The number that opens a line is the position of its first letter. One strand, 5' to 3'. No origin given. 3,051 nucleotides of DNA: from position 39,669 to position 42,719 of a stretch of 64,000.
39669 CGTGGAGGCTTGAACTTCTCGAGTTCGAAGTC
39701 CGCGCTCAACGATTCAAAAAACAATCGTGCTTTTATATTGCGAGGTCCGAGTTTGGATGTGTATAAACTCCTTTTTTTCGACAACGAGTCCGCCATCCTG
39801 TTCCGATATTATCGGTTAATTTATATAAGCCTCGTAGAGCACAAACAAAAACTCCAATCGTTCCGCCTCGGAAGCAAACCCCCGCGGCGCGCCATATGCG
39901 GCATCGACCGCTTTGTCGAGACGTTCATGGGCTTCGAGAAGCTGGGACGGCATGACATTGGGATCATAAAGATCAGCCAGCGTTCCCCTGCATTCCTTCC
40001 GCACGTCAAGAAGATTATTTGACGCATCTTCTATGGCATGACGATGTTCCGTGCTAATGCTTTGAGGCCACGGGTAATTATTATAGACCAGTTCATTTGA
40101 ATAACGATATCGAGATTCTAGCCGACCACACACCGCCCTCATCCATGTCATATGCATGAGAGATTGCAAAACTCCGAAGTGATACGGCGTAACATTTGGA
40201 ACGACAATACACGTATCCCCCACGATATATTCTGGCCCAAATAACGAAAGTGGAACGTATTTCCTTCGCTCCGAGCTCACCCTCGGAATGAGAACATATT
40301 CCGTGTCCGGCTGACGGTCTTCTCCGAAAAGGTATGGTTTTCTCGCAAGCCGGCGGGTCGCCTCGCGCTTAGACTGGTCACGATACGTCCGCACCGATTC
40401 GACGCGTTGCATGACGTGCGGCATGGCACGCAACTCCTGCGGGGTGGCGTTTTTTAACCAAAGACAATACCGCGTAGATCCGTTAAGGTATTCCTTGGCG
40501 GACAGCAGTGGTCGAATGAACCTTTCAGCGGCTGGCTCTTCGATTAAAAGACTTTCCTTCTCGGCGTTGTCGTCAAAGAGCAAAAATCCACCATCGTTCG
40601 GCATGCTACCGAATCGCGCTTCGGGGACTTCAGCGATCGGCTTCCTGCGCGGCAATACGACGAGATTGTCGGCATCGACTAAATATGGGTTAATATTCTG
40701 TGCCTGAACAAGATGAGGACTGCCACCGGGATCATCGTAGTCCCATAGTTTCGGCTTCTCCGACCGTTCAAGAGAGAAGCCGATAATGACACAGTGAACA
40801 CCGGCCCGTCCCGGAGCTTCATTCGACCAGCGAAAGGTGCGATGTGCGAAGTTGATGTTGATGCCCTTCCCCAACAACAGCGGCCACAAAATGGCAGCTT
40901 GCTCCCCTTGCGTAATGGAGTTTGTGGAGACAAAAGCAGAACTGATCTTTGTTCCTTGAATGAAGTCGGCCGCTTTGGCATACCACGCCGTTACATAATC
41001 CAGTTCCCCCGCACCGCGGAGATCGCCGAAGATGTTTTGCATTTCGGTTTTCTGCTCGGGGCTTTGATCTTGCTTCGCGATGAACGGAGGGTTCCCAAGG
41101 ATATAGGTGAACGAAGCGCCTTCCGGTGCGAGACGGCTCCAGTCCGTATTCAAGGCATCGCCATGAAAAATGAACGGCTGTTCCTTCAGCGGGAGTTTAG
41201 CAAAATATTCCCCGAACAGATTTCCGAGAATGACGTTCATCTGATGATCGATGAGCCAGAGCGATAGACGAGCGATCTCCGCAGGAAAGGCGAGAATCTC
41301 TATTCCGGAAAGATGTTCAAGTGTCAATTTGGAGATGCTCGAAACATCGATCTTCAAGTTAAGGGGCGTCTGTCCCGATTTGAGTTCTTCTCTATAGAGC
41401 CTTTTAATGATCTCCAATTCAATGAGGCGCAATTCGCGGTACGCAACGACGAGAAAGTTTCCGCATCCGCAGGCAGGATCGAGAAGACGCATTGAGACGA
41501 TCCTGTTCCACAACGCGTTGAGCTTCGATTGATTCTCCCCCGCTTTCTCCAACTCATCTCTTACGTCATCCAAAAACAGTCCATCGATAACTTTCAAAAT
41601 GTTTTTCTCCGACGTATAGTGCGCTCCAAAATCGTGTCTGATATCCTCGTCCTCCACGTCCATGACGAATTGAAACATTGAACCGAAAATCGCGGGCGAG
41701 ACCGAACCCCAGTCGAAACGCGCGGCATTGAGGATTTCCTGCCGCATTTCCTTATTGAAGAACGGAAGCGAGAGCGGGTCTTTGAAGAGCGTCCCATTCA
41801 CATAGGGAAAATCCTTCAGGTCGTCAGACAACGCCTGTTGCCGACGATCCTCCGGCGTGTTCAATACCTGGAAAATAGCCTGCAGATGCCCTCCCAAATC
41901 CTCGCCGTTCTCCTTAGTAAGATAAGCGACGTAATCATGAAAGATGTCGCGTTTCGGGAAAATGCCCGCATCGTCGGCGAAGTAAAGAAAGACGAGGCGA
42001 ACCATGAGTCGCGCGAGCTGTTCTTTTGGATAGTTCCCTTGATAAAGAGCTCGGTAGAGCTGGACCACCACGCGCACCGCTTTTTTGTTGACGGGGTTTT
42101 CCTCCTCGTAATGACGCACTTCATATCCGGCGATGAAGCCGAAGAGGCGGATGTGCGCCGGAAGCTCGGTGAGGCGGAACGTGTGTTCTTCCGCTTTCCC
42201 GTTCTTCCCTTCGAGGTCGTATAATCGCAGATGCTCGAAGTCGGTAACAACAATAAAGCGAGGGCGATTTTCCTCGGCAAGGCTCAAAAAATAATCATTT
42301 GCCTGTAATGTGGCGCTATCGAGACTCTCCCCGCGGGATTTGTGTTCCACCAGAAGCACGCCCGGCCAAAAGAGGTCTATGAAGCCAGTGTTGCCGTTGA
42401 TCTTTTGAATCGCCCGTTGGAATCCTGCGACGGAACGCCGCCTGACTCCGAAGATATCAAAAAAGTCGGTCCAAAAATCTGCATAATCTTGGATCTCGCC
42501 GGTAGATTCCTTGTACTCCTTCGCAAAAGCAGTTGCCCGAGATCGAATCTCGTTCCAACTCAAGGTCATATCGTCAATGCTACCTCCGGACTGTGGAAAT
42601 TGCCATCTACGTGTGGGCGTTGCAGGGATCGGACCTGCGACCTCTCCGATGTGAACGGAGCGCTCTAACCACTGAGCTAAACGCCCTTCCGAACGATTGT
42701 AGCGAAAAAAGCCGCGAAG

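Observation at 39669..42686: Low-GC MmeI-family Type IIL restriction-modification enzyme inserted 3' of tRNA-Val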

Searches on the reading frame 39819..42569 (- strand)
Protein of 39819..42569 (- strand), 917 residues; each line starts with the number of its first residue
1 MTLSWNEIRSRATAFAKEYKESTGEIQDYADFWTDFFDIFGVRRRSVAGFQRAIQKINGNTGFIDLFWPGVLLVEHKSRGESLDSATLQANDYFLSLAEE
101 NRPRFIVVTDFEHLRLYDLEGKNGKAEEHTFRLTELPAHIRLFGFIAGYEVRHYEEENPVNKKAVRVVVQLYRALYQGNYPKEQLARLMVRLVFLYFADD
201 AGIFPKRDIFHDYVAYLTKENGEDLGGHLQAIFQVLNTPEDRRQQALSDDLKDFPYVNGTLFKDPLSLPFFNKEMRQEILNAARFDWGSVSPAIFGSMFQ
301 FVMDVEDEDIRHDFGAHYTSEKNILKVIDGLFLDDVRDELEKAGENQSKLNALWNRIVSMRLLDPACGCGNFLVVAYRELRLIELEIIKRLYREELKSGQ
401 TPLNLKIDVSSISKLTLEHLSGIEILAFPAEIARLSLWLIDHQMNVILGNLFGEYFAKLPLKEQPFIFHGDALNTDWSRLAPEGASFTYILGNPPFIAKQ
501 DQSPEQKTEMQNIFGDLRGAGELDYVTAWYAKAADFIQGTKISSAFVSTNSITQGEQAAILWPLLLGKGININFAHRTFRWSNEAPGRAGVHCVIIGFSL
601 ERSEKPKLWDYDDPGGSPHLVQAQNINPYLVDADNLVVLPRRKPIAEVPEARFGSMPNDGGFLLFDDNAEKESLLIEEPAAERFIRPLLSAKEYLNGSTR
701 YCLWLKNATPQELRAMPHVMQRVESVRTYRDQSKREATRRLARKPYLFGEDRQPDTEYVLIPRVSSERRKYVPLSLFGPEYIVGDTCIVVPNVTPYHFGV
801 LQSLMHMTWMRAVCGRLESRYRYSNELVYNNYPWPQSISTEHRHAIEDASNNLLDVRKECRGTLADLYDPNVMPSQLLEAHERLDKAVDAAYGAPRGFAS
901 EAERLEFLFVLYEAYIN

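Call 7: search_protein_families(library=pfam, proteins=[window:39819-42569:-], max_evalue=0.01)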
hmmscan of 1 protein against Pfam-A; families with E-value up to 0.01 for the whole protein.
window:39819-42569:- (917 aa): 6 families
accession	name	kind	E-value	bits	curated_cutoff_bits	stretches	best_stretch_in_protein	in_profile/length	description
PF20473.4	MmeI_Mtase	-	2.2e-91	306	27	1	340-609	1-258/259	MmeI, DNA-methyltransferase domain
PF20466.3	MmeI_TRD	-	1.4e-73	247.1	27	1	633-836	2-206/207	MmeI, target recognition domain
PF20464.3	MmeI_N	-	1.4e-37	130.2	27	1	11-176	2-179/181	MmeI, N-terminal domain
PF20467.3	MmeI_C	-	8.9e-23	80.8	27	1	841-915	4-78/83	MmeI, C-terminal domain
PF20465.4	MmeI_hel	-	1.8e-22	80.3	27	1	183-262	1-75/75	MmeI, helicase spacer domain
PF07669.17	Eco57I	-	1.1e-05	26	25.3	1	419-540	2-127/171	Eco57I restriction-modification methylase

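Call 8: search_protein_families(library=ncbifam, proteins=[window:39819-42569:-], max_evalue=0.01)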
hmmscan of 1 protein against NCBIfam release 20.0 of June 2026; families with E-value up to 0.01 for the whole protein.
window:39819-42569:- (917 aa): 2 families
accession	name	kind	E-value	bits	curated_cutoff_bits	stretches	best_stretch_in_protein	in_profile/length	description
NF033455.1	BREX_6_MTaseX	exception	0.00017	19.3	900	1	355-439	325-398/1319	BREX-6 system adenine-specific DNA-methyltransferase PglX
NF033452.1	BREX_1_MTaseX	exception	0.00025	19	500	1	341-439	293-377/1210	BREX-1 system adenine-specific DNA-methyltransferase PglX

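Call 9: search_solved_structures(query=window:39819-42569:-, max_evalue=0.01, show_alignments=1)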
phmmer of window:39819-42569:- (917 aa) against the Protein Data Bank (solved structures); distinct sequences matched with E-value up to 0.01: 1.
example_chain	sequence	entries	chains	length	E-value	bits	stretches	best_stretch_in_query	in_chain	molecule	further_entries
5hr4_C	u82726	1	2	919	2.4e-263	879.4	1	1-913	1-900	MmeI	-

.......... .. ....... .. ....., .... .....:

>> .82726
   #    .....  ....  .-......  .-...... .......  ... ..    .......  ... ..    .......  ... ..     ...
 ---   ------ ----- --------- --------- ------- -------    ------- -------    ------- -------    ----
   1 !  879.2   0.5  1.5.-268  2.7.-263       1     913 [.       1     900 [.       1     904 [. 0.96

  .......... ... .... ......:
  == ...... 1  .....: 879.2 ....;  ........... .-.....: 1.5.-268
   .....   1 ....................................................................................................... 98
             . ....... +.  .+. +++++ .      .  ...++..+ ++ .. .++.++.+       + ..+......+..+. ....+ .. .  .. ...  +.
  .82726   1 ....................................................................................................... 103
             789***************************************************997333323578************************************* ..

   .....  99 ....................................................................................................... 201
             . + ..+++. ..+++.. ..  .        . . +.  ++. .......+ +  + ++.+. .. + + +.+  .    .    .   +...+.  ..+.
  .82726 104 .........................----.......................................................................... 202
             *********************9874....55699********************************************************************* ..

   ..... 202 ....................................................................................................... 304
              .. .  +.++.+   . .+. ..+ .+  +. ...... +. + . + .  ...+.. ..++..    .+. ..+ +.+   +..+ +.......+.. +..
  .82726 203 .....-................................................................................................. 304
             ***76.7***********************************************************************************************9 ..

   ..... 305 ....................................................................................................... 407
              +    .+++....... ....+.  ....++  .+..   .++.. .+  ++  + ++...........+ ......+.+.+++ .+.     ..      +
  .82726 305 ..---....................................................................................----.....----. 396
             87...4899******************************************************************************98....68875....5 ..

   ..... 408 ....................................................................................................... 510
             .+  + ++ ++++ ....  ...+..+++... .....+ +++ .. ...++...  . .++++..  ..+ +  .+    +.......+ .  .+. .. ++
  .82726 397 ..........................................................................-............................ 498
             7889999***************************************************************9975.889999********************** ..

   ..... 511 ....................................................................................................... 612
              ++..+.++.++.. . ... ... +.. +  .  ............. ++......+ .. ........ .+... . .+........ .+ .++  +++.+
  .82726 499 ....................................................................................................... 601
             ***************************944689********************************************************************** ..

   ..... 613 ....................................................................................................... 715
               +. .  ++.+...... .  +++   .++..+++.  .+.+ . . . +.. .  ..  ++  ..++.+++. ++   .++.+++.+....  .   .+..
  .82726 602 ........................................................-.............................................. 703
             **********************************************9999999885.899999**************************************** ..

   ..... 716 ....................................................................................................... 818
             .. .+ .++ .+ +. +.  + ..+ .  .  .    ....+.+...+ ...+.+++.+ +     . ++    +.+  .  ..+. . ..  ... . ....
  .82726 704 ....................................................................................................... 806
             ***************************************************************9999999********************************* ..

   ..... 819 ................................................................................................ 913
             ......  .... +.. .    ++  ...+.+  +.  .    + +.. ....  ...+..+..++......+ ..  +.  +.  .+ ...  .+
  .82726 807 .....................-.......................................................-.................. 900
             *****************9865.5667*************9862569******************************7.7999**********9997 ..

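Call 13: search_protein_families(library=padloc, proteins=[window:39819-42569:-], max_evalue=0.001)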
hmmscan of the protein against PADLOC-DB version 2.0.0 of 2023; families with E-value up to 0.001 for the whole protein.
window:39819-42569:- (917 aa): 19 families
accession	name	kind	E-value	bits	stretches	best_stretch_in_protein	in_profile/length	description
PDLC03598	REase_MTase_IIG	-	0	1110.6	1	2-916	2-908/912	Type IIG restriction enzyme-methyltransferase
PDLC03599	REase_MTase_IIG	-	1.5e-91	305.7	2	30-731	27-717/959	Type IIG restriction enzyme-methyltransferase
PDLC03627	REase_MTase_IIG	-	5.1e-80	267.5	2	76-444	109-485/1136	Type IIG restriction enzyme-methyltransferase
PDLC04134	mad2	-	1.9e-35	120.6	1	31-499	11-370/492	mads_2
PDLC02643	DrmMI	-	5.7e-32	108.6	2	486-893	868-1272/1347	DrmMI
PDLC03612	REase_MTase_IIG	-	1.8e-10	37.7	1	333-397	484-549/1247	Type IIG restriction enzyme-methyltransferase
PDLC02644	DrmMI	-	1.7e-09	34.2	1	485-596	380-489/988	DrmMI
PDLC03630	REase_MTase_IIG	-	1.6e-08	30.9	1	308-380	364-427/1100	Type IIG restriction enzyme-methyltransferase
PDLC02646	DrmMI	-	1.2e-07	28.3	1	481-584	277-382/792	DrmMI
PDLC03335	MTase_II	-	1.5e-07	28.5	1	467-536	176-244/607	Type II methyltransferase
PDLC02640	DrmMI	-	8.3e-07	25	1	767-893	774-909/1015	DrmMI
PDLC02639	DrmMI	-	2.9e-06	23.8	0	355-441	282-364/803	DrmMI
PDLC03580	REase_II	-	2.8e-05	20.1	1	307-382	371-441/1112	Type II restriction enzyme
PDLC03609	REase_MTase_IIG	-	3.4e-05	19.8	1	349-501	426-572/1066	Type IIG restriction enzyme-methyltransferase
PDLC03021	MTase_I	-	5.3e-05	20.2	1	361-503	187-289/491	Type I methyltransferase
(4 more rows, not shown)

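Call 14: find_encoding_contigs(protein=window:39819-42569:-, flank=10000, max_places=6)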
Protein window:39819-42569:- (917 aa): 1 contig read that carries it; 1 place shown.
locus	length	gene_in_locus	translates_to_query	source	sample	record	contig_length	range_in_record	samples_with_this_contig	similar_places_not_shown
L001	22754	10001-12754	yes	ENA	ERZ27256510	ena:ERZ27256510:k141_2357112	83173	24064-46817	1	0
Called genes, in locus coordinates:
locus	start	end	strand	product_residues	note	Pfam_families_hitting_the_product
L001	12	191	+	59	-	PF00471:Ribosomal_L33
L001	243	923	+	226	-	-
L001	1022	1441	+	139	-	PF00293:NUDIX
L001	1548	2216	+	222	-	PF00106:adh_short, PF08659:KR (faint), PF13561:adh_short_C2 (weak)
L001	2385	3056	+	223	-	-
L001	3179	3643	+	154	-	PF09864:MliC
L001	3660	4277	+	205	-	PF01210:NAD_Gly3P_dh_N (faint), PF02558:ApbA (weak), PF02629:CoA_binding (weak), PF03446:NAD_binding_2, PF03807:F420_oxidored, PF07991:KARI_N (weak), PF10727:Rossmann-like (weak)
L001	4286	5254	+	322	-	PF01207:Dus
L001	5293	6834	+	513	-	PF00232:Glyco_hydro_1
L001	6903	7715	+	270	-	PF08032:SpoU_sub_bind, PF00588:SpoU_methylase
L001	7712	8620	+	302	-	PF10672:Methyltrans_SAM, PF03602:Cons_hypoth95 (weak)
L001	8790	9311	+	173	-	PF00466:Ribosomal_L10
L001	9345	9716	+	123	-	PF16320:Ribosomal_L12_N, PF00542:Ribosomal_L12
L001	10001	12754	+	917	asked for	PF20464:MmeI_N, PF20465:MmeI_hel, PF20473:MmeI_Mtase, PF07669:Eco57I (weak), PF20466:MmeI_TRD, PF20467:MmeI_C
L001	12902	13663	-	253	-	-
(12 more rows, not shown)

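Call 15: find_homologous_proteins(query=window:39819-42569:-, max_evalue=1e-20)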
Query window:39819-42569:- (917 aa): 8000 proteins with E <= 1e-20 among 8000 candidates; the best 120 are listed.
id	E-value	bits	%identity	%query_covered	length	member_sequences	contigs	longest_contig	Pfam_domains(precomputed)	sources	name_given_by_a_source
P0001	0.0e+0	2129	100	100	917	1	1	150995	PF20465.5,PF07669.18,PF20466.4,PF20464.4,PF20467.4,PF20473.5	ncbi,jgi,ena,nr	ncbi:MAG TPA: DNA methyltransferase [Candidatus Paceibacterota bacterium]|nr:DNA methyltransferase [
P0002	0.0e+0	1682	77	100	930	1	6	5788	PF20465.5,PF07669.18,PF20466.4,PF20464.4,PF20467.4,PF20473.5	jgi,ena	-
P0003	0.0e+0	1564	72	100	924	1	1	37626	PF20465.5,PF07669.18,PF20466.4,PF20464.4,PF20467.4,PF20473.5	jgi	jgi:hypothetical protein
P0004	0.0e+0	1490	69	100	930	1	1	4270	PF20465.5,PF07669.18,PF20466.4,PF20464.4,PF20467.4,PF20473.5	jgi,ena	jgi:hypothetical protein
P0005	0.0e+0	1347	62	100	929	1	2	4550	PF20465.5,PF20466.4,PF20464.4,PF20467.4,PF20473.5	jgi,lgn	jgi:hypothetical protein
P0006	0.0e+0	1344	63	100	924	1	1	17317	PF20465.5,PF07669.18,PF20466.4,PF20464.4,PF20467.4,PF20473.5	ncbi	-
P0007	0.0e+0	1326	62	100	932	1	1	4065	PF20465.5,PF02384.23,PF07669.18,PF20466.4,PF20464.4,PF20467.4,PF20473.5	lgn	-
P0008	0.0e+0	1312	62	99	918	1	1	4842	PF20465.5,PF07669.18,PF20466.4,PF20464.4,PF20467.4,PF20473.5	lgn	-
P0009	0.0e+0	1297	61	98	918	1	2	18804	PF20465.5,PF07669.18,PF20466.4,PF20464.4,PF20467.4,PF20473.5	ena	-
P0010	0.0e+0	1292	61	100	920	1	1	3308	PF20465.5,PF20466.4,PF20464.4,PF20467.4,PF20473.5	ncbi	-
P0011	0.0e+0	1286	60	99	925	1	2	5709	PF20465.5,PF20466.4,PF20464.4,PF20467.4,PF20473.5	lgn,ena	-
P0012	0.0e+0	1284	60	100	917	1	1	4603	PF20465.5,PF20466.4,PF20464.4,PF20467.4,PF20473.5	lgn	-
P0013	0.0e+0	1279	60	100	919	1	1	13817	PF20465.5,PF20466.4,PF20464.4,PF20467.4,PF20473.5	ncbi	-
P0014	0.0e+0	1274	60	100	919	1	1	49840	PF20465.5,PF07669.18,PF20466.4,PF20464.4,PF20467.4,PF20473.5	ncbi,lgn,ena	-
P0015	0.0e+0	1273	61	99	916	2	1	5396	PF20465.5,PF02384.23,PF07669.18,PF20466.4,PF20464.4,PF20467.4,PF20473.5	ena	-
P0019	0.0e+0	1267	59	100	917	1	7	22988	PF20465.5,PF07669.18,PF20466.4,PF20464.4,PF20467.4,PF20473.5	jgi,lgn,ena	-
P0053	0.0e+0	1110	55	99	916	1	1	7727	PF20465.5,PF07669.18,PF20466.4,PF20464.4,PF20467.4,PF20473.5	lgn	-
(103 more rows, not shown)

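Call 35: find_encoding_contigs(protein=P0003, flank=8000, max_places=2)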
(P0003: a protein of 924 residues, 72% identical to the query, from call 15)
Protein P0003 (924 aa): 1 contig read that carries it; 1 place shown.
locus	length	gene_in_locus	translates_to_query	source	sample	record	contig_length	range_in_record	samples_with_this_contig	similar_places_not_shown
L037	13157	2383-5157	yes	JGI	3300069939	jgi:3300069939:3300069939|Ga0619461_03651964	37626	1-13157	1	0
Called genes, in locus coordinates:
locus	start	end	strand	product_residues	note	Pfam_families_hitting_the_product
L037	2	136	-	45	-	?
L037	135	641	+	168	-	-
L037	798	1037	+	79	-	-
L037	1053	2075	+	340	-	PF03462:PCRF, PF00472:RF-1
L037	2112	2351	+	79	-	PF00708:Acylphosphatase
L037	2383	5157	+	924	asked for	PF20464:MmeI_N, PF20465:MmeI_hel, PF20473:MmeI_Mtase, PF07669:Eco57I (weak), PF20466:MmeI_TRD, PF20467:MmeI_C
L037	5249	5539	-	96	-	PF13395:HNH_4 (weak), PF01844:HNH (weak)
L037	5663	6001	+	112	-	PF13560:HTH_31 (weak), PF12844:HTH_19 (faint), PF01381:HTH_3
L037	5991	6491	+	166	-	PF06114:Peptidase_M78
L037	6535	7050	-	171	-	PF01844:HNH, PF13395:HNH_4 (weak), PF14279:HNH_5, PF01396:Zn_ribbon_Top1 (weak)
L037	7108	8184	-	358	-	PF01381:HTH_3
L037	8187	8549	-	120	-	-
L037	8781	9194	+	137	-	-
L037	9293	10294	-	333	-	-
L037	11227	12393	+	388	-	-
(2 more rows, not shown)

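Call 36: find_encoding_contigs(protein=P0002, flank=8000, max_places=3)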
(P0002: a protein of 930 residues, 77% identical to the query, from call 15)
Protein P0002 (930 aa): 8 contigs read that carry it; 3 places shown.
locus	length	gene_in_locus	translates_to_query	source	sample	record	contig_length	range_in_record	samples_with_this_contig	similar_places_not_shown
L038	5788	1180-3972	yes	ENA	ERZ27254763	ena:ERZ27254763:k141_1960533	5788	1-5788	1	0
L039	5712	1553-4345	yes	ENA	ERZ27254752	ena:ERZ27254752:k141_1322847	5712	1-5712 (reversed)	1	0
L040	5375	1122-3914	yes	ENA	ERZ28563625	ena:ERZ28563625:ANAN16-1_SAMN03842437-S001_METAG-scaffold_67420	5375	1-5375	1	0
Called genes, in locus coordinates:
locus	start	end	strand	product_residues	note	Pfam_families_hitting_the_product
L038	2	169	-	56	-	?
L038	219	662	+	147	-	PF01668:SmpB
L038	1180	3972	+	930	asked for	PF20464:MmeI_N, PF20465:MmeI_hel, PF20473:MmeI_Mtase, PF07669:Eco57I (weak), PF20466:MmeI_TRD, PF20467:MmeI_C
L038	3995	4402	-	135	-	-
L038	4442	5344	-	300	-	-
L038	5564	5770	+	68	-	-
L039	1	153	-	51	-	?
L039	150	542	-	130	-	-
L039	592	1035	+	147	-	PF01668:SmpB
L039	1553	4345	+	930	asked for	PF20464:MmeI_N, PF20465:MmeI_hel, PF20473:MmeI_Mtase, PF07669:Eco57I (weak), PF20466:MmeI_TRD, PF20467:MmeI_C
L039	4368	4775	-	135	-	-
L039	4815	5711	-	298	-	?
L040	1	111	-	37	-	?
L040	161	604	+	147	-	PF01668:SmpB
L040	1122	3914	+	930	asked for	PF20464:MmeI_N, PF20465:MmeI_hel, PF20473:MmeI_Mtase, PF07669:Eco57I (weak), PF20466:MmeI_TRD, PF20467:MmeI_C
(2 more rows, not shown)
